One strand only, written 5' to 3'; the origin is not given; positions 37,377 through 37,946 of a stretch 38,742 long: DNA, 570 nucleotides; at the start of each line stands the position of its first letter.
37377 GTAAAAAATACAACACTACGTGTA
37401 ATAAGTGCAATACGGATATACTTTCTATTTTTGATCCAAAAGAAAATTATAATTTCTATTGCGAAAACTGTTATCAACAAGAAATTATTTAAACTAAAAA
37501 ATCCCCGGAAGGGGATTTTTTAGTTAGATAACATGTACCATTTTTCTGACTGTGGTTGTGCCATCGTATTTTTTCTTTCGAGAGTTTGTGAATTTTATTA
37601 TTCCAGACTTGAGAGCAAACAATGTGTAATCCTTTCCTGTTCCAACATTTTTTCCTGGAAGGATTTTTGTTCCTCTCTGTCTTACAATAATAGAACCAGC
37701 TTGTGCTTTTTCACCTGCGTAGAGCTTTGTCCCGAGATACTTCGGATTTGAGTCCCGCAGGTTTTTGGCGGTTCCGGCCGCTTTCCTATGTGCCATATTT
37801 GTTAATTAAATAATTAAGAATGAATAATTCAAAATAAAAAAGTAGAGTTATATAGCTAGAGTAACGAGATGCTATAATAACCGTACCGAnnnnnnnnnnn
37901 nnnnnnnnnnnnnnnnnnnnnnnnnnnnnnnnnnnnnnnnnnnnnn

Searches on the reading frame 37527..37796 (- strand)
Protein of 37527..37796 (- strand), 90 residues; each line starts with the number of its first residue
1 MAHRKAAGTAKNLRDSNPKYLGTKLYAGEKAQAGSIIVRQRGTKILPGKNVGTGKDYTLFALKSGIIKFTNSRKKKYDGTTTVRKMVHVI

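Call 48: search_protein_families(library=pfam, proteins=[window:37527-37796:-], max_evalue=0.001)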
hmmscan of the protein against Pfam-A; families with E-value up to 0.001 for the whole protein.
window:37527-37796:- (90 aa): 1 family
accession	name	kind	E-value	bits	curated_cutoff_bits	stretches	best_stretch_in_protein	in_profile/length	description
PF01016.24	Ribosomal_L27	-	1.4e-32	112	20.5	1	2-77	1-76/79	Ribosomal L27 protein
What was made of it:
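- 37524..37796 (-): rpmA (ribosomal protein L27), convergent gene. Pfam PF01016, 1.4e-32 (call 48)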
